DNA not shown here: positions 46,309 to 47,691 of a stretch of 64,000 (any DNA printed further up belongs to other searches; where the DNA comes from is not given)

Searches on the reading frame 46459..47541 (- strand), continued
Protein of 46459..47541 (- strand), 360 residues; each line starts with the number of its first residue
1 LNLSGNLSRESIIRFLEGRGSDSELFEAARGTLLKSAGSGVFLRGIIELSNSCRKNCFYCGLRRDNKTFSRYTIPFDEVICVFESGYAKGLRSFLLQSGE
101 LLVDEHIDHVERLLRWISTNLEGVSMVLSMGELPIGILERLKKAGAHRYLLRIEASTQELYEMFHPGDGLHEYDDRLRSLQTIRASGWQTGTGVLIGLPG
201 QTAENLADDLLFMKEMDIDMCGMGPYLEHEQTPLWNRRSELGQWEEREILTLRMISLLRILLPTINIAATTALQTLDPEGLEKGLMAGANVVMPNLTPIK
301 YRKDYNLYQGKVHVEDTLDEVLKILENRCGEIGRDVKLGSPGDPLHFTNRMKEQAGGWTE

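Call 85: search_protein_families(library=ncbifam, proteins=[P0299, P0288, P0310, P0325], max_evalue=1e-8)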
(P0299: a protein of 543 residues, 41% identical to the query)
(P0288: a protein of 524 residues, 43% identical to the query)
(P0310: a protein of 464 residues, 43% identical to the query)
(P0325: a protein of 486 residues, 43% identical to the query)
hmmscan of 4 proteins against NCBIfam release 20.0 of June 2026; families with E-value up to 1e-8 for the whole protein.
P0299 (543 aa): 20 families
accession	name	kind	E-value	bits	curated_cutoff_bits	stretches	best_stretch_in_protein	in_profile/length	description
TIGR03956.1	rSAM_HydE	equivalog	4.6e-90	302.3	254.6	1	9-355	4-339/340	[FeFe] hydrogenase H-cluster radical SAM maturase HydE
TIGR00482.1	TIGR00482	equivalog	2.4e-31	109.3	112.45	1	367-507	1-130/194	nicotinate (nicotinamide) nucleotide adenylyltransferase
TIGR03910.1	pyrrolys_PylB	equivalog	4.4e-31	108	348.2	1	3-349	6-338/347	methylornithine synthase PylB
NF000840.1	PRK00071.1-3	equivalog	1.8e-30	105.9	150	1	362-505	5-137/201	nicotinate-nucleotide adenylyltransferase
NF005519.0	PRK07152.1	equivalog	8.3e-30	103.9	315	1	364-511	2-138/361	nicotinate-nucleotide adenylyltransferase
NF000839.0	PRK00071.1-1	equivalog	2.3e-27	96.3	187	1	366-505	9-137/219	nicotinate-nucleotide adenylyltransferase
NF000841.0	PRK00071.1-4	equivalog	2e-24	86.4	197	1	363-506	7-139/194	nicotinate-nucleotide adenylyltransferase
NF000843.0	PRK00071.2-2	equivalog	5.1e-24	84.9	240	1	356-519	5-154/212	nicotinate-nucleotide adenylyltransferase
TIGR00433.2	bioB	equivalog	1.5e-22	80.3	225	1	20-305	7-282/307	biotin synthase BioB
NF005410.0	PRK06973.1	equivalog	1.4e-16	60.5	214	1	360-499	19-150/243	nicotinate-nucleotide adenylyltransferase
NF000845.0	PRK00071.2-4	equivalog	1.1e-15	57.6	210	1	357-506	2-138/197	nicotinate-nucleotide adenylyltransferase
TIGR02351.2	thiH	equivalog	1.4e-15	57.3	380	1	6-207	26-228/364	2-iminoacetate synthase ThiH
TIGR03955.1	rSAM_HydG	equivalog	4.6e-15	55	312.15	1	3-211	35-251/470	[FeFe] hydrogenase H-cluster radical SAM maturase HydG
NF000846.0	PRK00071.2-5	equivalog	1.1e-13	51.1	329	1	355-503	11-146/210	nicotinate-nucleotide adenylyltransferase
TIGR03551.1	F420_cofH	equivalog_domain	5.1e-13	48.6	374.1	1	20-129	5-113/345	5-amino-6-(D-ribitylamino)uracil--L-tyrosine 4-hydroxyphenyl transferase CofH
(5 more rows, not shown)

P0288 (524 aa): 9 families
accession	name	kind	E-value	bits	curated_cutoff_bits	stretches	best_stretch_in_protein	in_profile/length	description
TIGR03956.1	rSAM_HydE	equivalog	8.3e-88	294.9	254.6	1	148-502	7-334/340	[FeFe] hydrogenase H-cluster radical SAM maturase HydE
TIGR03910.1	pyrrolys_PylB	equivalog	8.1e-30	103.9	348.2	1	150-465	16-304/347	methylornithine synthase PylB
TIGR00433.2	bioB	equivalog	2.3e-21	76.4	225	1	152-458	3-282/307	biotin synthase BioB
TIGR02351.2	thiH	equivalog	2.6e-17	63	380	1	151-343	34-215/364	2-iminoacetate synthase ThiH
TIGR03955.1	rSAM_HydG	equivalog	4.5e-16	58.3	312.15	1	153-383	48-273/470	[FeFe] hydrogenase H-cluster radical SAM maturase HydG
TIGR03551.1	F420_cofH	equivalog_domain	5.6e-12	45.1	374.1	1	153-267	2-116/345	5-amino-6-(D-ribitylamino)uracil--L-tyrosine 4-hydroxyphenyl transferase CofH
TIGR03957.1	rSAM_HmdB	equivalog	2.6e-11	43.3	320.9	1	153-469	2-289/317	5,10-methenyltetrahydromethanopterin hydrogenase cofactor biosynthesis protein HmdB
NF005609.0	PRK07360.1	equivalog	1.4e-09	37.2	426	1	150-267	19-139/374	7,8-didemethyl-8-hydroxy-5-deazariboflavin synthase subunit CofH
TIGR00423.1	TIGR00423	subfamily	7.3e-09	35.3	260.25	0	194-266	9-81/310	CofH family radical SAM protein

P0310 (464 aa): 7 families
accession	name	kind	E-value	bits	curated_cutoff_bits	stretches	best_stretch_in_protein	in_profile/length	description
TIGR03956.1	rSAM_HydE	equivalog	3.7e-91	305.9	254.6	1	87-446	9-335/340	[FeFe] hydrogenase H-cluster radical SAM maturase HydE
TIGR03910.1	pyrrolys_PylB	equivalog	9.9e-30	103.6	348.2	1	87-407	16-303/347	methylornithine synthase PylB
TIGR00433.2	bioB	equivalog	1.5e-22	80.2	225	1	89-333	3-231/307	biotin synthase BioB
TIGR02351.2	thiH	equivalog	3.9e-18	65.7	380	1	88-296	34-227/364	2-iminoacetate synthase ThiH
TIGR03955.1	rSAM_HydG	equivalog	7.9e-18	64.1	312.15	1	88-325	46-273/470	[FeFe] hydrogenase H-cluster radical SAM maturase HydG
NF005609.0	PRK07360.1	equivalog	4.8e-10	38.7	426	1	86-203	18-137/374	7,8-didemethyl-8-hydroxy-5-deazariboflavin synthase subunit CofH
TIGR03551.1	F420_cofH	equivalog_domain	5.1e-10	38.7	374.1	1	90-203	2-114/345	5-amino-6-(D-ribitylamino)uracil--L-tyrosine 4-hydroxyphenyl transferase CofH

P0325 (486 aa): 11 families
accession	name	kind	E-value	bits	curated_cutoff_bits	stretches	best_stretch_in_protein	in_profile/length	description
TIGR03956.1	rSAM_HydE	equivalog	1.8e-79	267.4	254.6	1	51-408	10-333/340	[FeFe] hydrogenase H-cluster radical SAM maturase HydE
TIGR00433.2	bioB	equivalog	1.4e-26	93.5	225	1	52-336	3-262/307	biotin synthase BioB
TIGR03910.1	pyrrolys_PylB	equivalog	3.5e-26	91.9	348.2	1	51-298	17-248/347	methylornithine synthase PylB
TIGR02351.2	thiH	equivalog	3.8e-21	75.6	380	1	52-260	35-226/364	2-iminoacetate synthase ThiH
TIGR03955.1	rSAM_HydG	equivalog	3.3e-16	58.7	312.15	1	52-265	47-250/470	[FeFe] hydrogenase H-cluster radical SAM maturase HydG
TIGR03699.1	menaquin_MqnC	equivalog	2.7e-11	42.9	428.1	1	52-346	3-280/342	cyclic dehypoxanthinyl futalosine synthase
TIGR03957.1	rSAM_HmdB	equivalog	2e-10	40.4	320.9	1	53-298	2-230/317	5,10-methenyltetrahydromethanopterin hydrogenase cofactor biosynthesis protein HmdB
TIGR03551.1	F420_cofH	equivalog_domain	3.3e-10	39.3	374.1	1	54-352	3-295/345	5-amino-6-(D-ribitylamino)uracil--L-tyrosine 4-hydroxyphenyl transferase CofH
NF005609.0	PRK07360.1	equivalog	5.3e-10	38.6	426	1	51-168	20-140/374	7,8-didemethyl-8-hydroxy-5-deazariboflavin synthase subunit CofH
NF006308.0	PRK08508.1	equivalog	9.4e-10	38.2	377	1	97-296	14-196/279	biotin synthase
TIGR00423.1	TIGR00423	subfamily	4e-09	36.2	260.25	1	94-168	9-83/310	CofH family radical SAM protein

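Call 88: list_cluster_members(proteins=[P0266, P0299])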
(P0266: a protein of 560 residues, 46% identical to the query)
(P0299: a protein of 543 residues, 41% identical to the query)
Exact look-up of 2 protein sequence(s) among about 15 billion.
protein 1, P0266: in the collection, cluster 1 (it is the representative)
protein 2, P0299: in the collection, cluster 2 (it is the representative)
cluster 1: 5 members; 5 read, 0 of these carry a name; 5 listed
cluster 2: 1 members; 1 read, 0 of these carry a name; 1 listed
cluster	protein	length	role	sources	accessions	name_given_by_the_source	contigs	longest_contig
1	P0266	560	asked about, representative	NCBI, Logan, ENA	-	-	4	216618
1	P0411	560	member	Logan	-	-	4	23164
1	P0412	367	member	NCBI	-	-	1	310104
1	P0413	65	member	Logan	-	-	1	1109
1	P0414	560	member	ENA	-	-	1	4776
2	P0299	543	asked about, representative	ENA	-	-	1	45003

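Call 89: search_protein_families(library=ncbifam, proteins=[L083:37-2223:+, L083:2220-3662:+, L083:3706-5004:+], max_evalue=1e-10)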
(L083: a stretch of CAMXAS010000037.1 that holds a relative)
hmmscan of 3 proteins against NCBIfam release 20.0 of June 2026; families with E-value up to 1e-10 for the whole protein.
L083:37-2223:+ (728 aa): 17 families
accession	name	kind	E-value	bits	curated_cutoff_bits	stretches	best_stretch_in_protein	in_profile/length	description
TIGR03956.1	rSAM_HydE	equivalog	2.2e-93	313.2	254.6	1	383-716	14-339/340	[FeFe] hydrogenase H-cluster radical SAM maturase HydE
TIGR03263.1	guanyl_kin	equivalog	9.4e-53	178.5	160.45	1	6-161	26-179/180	guanylate kinase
NF011324.0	PRK14737.1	equivalog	8.5e-42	143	318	1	6-160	30-182/187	guanylate kinase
NF011325.0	PRK14738.1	equivalog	6.7e-38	130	263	1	7-162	39-194/206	guanylate kinase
TIGR00482.1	TIGR00482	equivalog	8.8e-32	110.7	112.45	1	179-363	1-172/194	nicotinate (nicotinamide) nucleotide adenylyltransferase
TIGR03910.1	pyrrolys_PylB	equivalog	6.9e-27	94.2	348.2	1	394-673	33-304/347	methylornithine synthase PylB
NF000839.0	PRK00071.1-1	equivalog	5.9e-26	91.7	187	1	178-364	9-194/219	nicotinate-nucleotide adenylyltransferase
NF000843.0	PRK00071.2-2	equivalog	3.2e-25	88.9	240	1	178-370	15-206/212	nicotinate-nucleotide adenylyltransferase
NF005519.0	PRK07152.1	equivalog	3.4e-23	82.1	315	1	177-309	3-133/361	nicotinate-nucleotide adenylyltransferase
TIGR00433.2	bioB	equivalog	1.1e-21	77.4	225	1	381-666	4-282/307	biotin synthase BioB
NF000840.1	PRK00071.1-3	equivalog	1.1e-20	73.9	150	1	181-362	12-175/201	nicotinate-nucleotide adenylyltransferase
NF000845.0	PRK00071.2-4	equivalog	1.2e-17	64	210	1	179-308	12-137/197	nicotinate-nucleotide adenylyltransferase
NF005410.0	PRK06973.1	equivalog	1.4e-15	57.2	214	1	165-308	12-156/243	nicotinate-nucleotide adenylyltransferase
TIGR02351.2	thiH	equivalog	1e-14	54.4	380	1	396-572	52-227/364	2-iminoacetate synthase ThiH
NF000841.0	PRK00071.1-4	equivalog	1.9e-12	47.4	197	1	180-302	12-132/194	nicotinate-nucleotide adenylyltransferase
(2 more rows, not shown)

L083:2220-3662:+ (480 aa): 0 families

L083:3706-5004:+ (432 aa): 4 families
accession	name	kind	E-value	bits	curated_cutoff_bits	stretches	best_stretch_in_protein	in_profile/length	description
TIGR03948.1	butyr_acet_CoA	equivalog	7e-95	318.4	674.8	1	4-420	9-434/445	butyryl-CoA:acetate CoA-transferase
TIGR03458.1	YgfH_subfam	subfamily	1.3e-33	116.5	658.7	1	180-418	231-457/489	succinate CoA transferase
NF053666.1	BtrAceCoATfers1341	equivalog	3.6e-30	105.3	740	1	173-417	209-456/492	butyryl-CoA:acetate CoA transferase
NF053853.1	ScActCoATferScpC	equivalog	5e-30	104.6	500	1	177-418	232-461/493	succinyl-CoA:acetate CoA-transferase ScpC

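Call 90: find_encoding_contigs(protein=P0051, flank=10000, max_places=2)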
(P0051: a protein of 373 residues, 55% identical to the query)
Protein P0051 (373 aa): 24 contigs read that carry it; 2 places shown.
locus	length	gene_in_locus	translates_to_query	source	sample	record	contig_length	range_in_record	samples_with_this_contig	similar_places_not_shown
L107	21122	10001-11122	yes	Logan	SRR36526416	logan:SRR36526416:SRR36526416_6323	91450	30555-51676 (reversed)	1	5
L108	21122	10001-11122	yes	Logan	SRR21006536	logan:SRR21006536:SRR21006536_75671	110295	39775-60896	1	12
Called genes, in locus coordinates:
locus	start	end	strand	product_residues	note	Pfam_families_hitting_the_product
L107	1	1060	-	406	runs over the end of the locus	-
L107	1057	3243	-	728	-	PF00107:ADH_zinc_N, PF01408:GFO_IDH_MocA, PF02894:GFO_IDH_MocA_C, PF22725:GFO_IDH_MocA_C3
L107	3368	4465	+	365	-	PF13439:Glyco_transf_4, PF13477:Glyco_trans_4_2 (weak), PF13579:Glyco_trans_4_4, PF00534:Glycos_transf_1, PF13692:Glyco_trans_1_4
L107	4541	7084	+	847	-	PF07228:SpoIIE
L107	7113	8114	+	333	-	PF01370:Epimerase, PF02719:Polysacc_synt_2 (faint), PF04321:RmlD_sub_bind, PF16363:GDP_Man_Dehyd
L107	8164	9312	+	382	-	PF01969:Ni_insertion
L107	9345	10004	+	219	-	PF00578:AhpC-TSA (weak)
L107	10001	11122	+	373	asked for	PF04055:Radical_SAM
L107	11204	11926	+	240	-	PF00731:AIRC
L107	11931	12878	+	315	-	PF01073:3Beta_HSD, PF01370:Epimerase, PF02719:Polysacc_synt_2, PF04321:RmlD_sub_bind, PF05368:NmrA (weak), PF07993:NAD_binding_4 (weak), PF13460:NAD_binding_10, PF16363:GDP_Man_Dehyd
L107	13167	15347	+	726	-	PF08126:Propeptide_C25, PF01364:Peptidase_C25, PF18962:Por_Secre_tail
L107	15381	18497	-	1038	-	PF00580:UvrD-helicase, PF13245:AAA_19, PF13538:UvrD_C_2 (faint), PF13361:UvrD_C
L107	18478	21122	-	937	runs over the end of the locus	PF12705:PDDEXK_1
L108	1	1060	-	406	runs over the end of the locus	-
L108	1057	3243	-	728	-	PF00107:ADH_zinc_N, PF01408:GFO_IDH_MocA, PF02894:GFO_IDH_MocA_C, PF22725:GFO_IDH_MocA_C3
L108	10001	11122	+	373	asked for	PF04055:Radical_SAM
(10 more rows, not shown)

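Call 91: find_encoding_contigs(protein=P0065, flank=10000, max_places=1)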
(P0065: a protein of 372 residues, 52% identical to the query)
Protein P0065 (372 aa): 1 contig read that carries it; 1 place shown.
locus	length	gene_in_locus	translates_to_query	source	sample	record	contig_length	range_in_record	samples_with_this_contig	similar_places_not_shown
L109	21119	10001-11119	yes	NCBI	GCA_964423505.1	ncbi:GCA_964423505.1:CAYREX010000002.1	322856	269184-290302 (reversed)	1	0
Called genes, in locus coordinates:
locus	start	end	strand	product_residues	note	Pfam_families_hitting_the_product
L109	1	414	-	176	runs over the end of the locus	PF00210:Ferritin, PF02915:Rubrerythrin, PF12902:Ferritin-like (weak)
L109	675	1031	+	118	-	-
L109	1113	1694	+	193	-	-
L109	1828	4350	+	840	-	PF07228:SpoIIE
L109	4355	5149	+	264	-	-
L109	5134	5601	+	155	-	PF01161:PBP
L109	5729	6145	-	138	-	PF13671:AAA_33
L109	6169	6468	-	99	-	PF08734:GYD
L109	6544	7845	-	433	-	PF00860:Xan_ur_permease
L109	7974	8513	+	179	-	PF10882:bPH_5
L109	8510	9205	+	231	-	PF08901:DUF1847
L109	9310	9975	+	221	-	-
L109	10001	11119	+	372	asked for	PF04055:Radical_SAM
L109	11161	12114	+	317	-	PF01073:3Beta_HSD, PF01370:Epimerase, PF02719:Polysacc_synt_2, PF04321:RmlD_sub_bind, PF05368:NmrA (weak), PF13460:NAD_binding_10, PF16363:GDP_Man_Dehyd, PF07993:NAD_binding_4 (weak)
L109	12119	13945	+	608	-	PF02574:S-methyl_trans, PF02219:MTHFR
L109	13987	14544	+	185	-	-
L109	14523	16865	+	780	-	PF02574:S-methyl_trans, PF02607:B12-binding_2, PF02310:B12-binding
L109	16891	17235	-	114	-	PF07883:Cupin_2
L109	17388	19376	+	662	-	PF01364:Peptidase_C25, PF18962:Por_Secre_tail (weak)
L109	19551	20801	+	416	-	PF06722:EryCIII-like_C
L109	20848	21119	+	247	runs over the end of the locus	-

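Call 92: find_encoding_contigs(protein=P0050, flank=10000, max_places=1)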
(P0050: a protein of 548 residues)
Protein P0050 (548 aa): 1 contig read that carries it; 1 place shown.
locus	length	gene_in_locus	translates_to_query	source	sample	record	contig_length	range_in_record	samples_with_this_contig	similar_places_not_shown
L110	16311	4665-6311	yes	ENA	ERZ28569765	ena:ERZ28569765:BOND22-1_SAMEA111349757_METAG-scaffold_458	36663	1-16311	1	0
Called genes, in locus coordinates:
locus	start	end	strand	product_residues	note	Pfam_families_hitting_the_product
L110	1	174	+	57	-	?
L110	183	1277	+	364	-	PF02746:MR_MLE_N, PF13378:MR_MLE_C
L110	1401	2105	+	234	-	PF02390:Methyltransf_4, PF13847:Methyltransf_31 (weak), PF13649:Methyltransf_25 (weak)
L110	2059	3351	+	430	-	PF01098:FTSW_RODA_SPOVE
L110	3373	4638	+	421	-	PF00860:Xan_ur_permease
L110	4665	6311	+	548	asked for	PF04055:Radical_SAM, PF06968:BATS (faint), PF04055:Radical_SAM (weak)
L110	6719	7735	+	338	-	PF00389:2-Hacid_dh, PF02826:2-Hacid_dh_C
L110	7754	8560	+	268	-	PF01522:Polysacc_deac_1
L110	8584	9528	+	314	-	PF09992:NAGPA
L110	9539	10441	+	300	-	-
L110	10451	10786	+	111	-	-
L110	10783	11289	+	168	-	-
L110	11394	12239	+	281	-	PF00497:SBP_bac_3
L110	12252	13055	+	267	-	PF00497:SBP_bac_3, PF10613:Lig_chan-Glu_bd (faint), PF12974:Phosphonate-bd (weak)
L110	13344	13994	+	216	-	PF00528:BPD_transp_1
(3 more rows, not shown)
